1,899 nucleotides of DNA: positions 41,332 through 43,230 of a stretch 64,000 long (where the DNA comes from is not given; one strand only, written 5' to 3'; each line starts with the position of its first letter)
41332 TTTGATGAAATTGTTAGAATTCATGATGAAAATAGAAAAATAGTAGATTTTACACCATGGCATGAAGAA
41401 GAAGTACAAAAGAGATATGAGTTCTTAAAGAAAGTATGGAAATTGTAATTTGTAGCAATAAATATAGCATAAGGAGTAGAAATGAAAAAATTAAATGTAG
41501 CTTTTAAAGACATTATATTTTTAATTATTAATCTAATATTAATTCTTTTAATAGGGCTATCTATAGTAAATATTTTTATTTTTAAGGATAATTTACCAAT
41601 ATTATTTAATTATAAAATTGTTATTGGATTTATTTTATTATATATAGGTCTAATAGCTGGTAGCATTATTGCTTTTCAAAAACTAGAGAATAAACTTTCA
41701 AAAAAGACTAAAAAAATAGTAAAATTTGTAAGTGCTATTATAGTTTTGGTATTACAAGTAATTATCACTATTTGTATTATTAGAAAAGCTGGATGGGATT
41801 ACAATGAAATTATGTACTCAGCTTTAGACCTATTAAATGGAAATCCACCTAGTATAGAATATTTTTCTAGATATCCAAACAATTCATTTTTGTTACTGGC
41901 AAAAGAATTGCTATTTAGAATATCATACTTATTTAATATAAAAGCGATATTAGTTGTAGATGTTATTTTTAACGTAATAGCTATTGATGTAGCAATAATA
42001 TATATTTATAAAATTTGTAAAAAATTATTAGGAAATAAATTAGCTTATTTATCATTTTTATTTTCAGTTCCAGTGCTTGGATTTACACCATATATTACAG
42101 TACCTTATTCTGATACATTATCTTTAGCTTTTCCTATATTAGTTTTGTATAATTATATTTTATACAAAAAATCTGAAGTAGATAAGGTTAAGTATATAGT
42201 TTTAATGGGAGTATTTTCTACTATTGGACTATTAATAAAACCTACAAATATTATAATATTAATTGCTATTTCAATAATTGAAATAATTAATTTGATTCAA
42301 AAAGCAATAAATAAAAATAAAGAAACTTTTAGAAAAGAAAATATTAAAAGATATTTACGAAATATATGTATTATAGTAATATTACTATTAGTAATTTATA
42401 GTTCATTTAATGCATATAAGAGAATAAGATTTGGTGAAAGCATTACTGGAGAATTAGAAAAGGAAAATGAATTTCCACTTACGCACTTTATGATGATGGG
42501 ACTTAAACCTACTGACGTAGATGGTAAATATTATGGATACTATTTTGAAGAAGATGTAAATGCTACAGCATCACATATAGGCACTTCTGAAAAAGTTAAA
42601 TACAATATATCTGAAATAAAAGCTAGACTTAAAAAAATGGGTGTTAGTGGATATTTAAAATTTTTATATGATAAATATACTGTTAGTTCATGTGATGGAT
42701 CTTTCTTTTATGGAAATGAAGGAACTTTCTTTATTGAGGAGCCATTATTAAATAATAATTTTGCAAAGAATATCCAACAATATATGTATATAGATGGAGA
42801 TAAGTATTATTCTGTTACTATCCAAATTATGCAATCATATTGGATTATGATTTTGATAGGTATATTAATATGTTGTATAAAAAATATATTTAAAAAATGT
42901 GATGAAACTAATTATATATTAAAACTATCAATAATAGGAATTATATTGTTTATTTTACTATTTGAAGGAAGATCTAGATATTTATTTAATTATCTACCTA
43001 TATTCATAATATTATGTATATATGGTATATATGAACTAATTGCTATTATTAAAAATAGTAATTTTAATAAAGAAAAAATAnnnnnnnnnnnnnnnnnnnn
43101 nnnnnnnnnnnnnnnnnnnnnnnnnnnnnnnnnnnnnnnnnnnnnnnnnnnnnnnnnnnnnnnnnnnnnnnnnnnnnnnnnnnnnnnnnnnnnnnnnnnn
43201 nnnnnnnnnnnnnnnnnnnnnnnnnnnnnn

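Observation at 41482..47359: Three GT-C membrane glycosyltransferase modules (two fused in one 936-aa protein) served by a single GtrA/GtrB pair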

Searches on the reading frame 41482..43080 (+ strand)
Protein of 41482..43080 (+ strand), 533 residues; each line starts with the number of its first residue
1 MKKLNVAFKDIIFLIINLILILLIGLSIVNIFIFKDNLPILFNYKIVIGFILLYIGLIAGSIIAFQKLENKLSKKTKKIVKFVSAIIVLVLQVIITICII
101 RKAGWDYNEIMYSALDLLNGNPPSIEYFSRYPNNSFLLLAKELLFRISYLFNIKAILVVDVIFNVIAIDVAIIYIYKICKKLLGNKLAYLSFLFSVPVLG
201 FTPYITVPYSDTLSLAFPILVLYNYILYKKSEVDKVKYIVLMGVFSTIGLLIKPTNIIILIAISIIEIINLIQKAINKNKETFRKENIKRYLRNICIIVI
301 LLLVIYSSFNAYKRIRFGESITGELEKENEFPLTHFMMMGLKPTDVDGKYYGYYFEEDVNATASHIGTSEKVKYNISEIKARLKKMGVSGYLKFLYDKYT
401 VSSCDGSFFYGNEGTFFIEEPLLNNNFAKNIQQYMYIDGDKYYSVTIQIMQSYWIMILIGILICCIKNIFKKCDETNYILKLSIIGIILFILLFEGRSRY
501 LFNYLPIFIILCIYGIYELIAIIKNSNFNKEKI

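Call 10: search_protein_families(library=pfam, proteins=[window:41482-43080:+], max_evalue=10)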
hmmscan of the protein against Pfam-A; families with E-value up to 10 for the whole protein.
window:41482-43080:+ (533 aa): 4 families
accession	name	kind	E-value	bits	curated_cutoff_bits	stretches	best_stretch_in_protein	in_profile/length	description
PF13231.12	PMT_2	-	2.5e-08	34.7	26.1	1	161-274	25-136/160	Dolichyl-phosphate-mannose-protein mannosyltransferase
PF03901.23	Glyco_transf_22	-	4.1e-06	26.7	23.8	1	138-305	59-222/414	Alg9-like mannosyltransferase family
PF02233.22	PNTB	-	0.019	14.4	31.7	1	50-101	123-177/456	NAD(P) transhydrogenase beta subunit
PF04290.18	DctQ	-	0.035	14.4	28.3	1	46-100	31-85/132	Tripartite ATP-independent periplasmic transporters, DctQ component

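Call 27: search_solved_structures(query=A3, max_evalue=10, show_alignments=2)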
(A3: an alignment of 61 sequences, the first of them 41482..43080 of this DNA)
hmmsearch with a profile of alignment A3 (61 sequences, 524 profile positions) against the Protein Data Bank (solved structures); distinct sequences matched with E-value up to 10: 2.
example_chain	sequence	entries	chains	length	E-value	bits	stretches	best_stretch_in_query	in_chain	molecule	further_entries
6b85_J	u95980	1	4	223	0.26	13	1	5-91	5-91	TMHC4_R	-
11kc_A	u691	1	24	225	0.4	12.4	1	18-91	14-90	Designed nanoparticle O43-TM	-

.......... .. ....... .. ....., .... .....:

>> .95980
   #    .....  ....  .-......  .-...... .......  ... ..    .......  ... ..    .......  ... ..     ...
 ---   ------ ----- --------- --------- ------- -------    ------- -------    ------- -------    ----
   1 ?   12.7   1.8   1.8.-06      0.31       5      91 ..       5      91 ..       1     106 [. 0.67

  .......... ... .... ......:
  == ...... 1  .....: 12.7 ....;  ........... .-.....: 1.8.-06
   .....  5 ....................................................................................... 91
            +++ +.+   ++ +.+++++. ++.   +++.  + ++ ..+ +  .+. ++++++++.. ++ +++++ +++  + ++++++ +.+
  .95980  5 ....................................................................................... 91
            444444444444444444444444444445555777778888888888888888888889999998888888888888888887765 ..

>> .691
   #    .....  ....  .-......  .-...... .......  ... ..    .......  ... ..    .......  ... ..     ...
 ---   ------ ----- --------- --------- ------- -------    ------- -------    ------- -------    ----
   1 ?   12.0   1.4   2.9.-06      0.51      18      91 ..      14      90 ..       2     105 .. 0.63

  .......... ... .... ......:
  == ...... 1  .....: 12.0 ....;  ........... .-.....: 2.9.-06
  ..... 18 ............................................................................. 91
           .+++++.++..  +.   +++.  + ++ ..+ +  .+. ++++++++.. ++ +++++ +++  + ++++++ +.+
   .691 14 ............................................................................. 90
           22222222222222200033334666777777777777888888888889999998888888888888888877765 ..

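Call 47: predict_structure(alignment_id=A3)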
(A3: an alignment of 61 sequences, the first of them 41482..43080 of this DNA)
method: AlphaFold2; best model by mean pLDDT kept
length: 533 residues; sequences in the alignment: 61
mean_pLDDT: 92.8   pTM: 0.93
mean pLDDT of the five models: 92.8, 92.1, 92.0, 91.6, 90.9
residues with pLDDT >= 90: 450; 70-90: 59; 50-70: 16; < 50: 8
segments of 3 or more residues with pLDDT < 50: 1-3, 529-533
pLDDT, mean of each block of 10 residues (from residue 1): 67 97 98 88 96 97 90 92 94 97 91 96 95 96 97 96 97 98 92 97 95 97 97 95 98 97 96 80 80 95 97 93 93 96 68 89 96 98 95 94 95 84 96 95 97 98 94 93 98 94 98 96 73 41
secondary structure, 60 per line:
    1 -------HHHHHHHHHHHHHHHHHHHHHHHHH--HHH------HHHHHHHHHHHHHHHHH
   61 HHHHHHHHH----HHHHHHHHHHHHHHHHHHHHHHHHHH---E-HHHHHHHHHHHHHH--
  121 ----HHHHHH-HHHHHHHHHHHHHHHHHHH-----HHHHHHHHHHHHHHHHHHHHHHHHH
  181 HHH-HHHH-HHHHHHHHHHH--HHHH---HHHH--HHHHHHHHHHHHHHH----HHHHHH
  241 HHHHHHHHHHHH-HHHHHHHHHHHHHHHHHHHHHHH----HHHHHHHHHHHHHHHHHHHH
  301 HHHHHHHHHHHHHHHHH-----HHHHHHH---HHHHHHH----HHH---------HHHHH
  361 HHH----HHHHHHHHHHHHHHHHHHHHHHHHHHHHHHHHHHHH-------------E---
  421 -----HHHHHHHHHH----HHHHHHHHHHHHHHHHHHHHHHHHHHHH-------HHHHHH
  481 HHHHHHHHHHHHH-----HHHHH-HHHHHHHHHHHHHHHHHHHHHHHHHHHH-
elements in order: H8-32 H44-69 H74-99 H105-118 H125-130 H132-150 H156-183 H185-188 H190-200 H203-206 H210-213 H216-230 H235-252 H254-276 H281-317 H323-329 H333-339 H356-363 H368-403 H426-435 H440-467 H475-493 H499-503 H505-532

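Call 52: fold_search(model_id=the predicted structure, library=pdb)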
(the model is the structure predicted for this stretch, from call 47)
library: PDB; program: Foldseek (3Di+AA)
matches with E <= 10: 226; with E <= 0.001: 3
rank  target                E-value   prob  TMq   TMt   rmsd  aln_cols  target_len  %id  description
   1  5f15                  2.8e-04  1.00  0.35  0.34  14.8       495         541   10  Crystal Structure of ArnT from Cupriavidus metallidurans bound to Undecaprenyl phosphate (released 2016-02-17)
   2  7e9s_A                5.8e-04  1.00  0.42  0.28  14.7       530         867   13  Archaeal oligosaccharyltransferase AglB from Archaeoglobus fulgidus in complex with an inhibitory peptide and a dolich (released 2021-09-08)
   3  5ezm                  8.1e-04  1.00  0.34  0.33  14.7       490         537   11  Crystal Structure of ArnT from Cupriavidus metallidurans in the apo state (released 2016-02-17)
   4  3wak                  1.3e-02  1.00  0.41  0.27  15.0       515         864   10  Crystal structure of the Archaeoglobus fulgidus oligosaccharyltransferase (O29867_ARCFU) in the apo form (released 2013-10-30)
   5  3waj                  1.4e-02  1.00  0.40  0.28  17.2       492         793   11  Crystal structure of the Archaeoglobus fulgidus oligosaccharyltransferase (O29867_ARCFU) complex with Zn and sulfate (released 2013-10-30)
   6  9n9j_I                1.9e-02  1.00  0.44  0.35  15.4       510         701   12  Structure of a GRP94 folding intermediate engaged with a CCDC134- and FKBP11-bound secretory translocon (released 2025-11-19)
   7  5gmy_A                1.9e-02  0.99  0.34  0.23  15.8       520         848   12  Crystal structure of the Archaeoglobus fulgidus oligosaccharyltransferase (O29867_ARCFU) tethered with an acceptor pep (released 2017-02-01)
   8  8pn9_A                3.3e-02  1.00  0.38  0.32  14.5       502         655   12  Structure of human oligosaccharyltransferase OST-A complex bound to NGI-1 (released 2024-05-08)
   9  6p25_B                4.0e-02  1.00  0.36  0.28   4.7       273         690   13  Structure of S. cerevisiae protein O-mannosyltransferase Pmt1-Pmt2 complex bound to the sugar donor and a peptide acce (released 2019-07-10)
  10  5ogl_A                4.8e-02  0.90  0.28  0.22  16.2       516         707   13  Structure of bacterial oligosaccharyltransferase PglB in complex with an acceptor peptide and an lipid-linked oligosac (released 2017-10-25)
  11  6s7t_A                5.4e-02  1.00  0.43  0.34  15.2       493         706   11  Cryo-EM structure of human oligosaccharyltransferase complex OST-B (released 2019-12-18)
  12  8if8_B                6.6e-02  0.93  0.34  0.30  17.7       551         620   10  Arabinosyltransferase AftA (released 2023-05-31)
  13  9s6r_A                7.2e-02  0.97  0.30  0.39  15.5       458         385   11  Ternary cryo-EM structure of yeast ALG3 with Dol25-PP-GlcNAc2Man5, Dol25-P-Man, and Fab (released 2026-03-18)
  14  6ob6_B                7.2e-02  0.18  0.10  0.14  25.2       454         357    9  Human equilibrative nucleoside transporter-1, S-(4-nitrobenzyl)-6-thioinosine bound, merohedrally twinned (released 2019-07-03)
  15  8age_A                8.5e-02  0.98  0.32  0.27  17.7       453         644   11  Structure of yeast oligosaccharylransferase complex with acceptor peptide bound (released 2022-12-07)
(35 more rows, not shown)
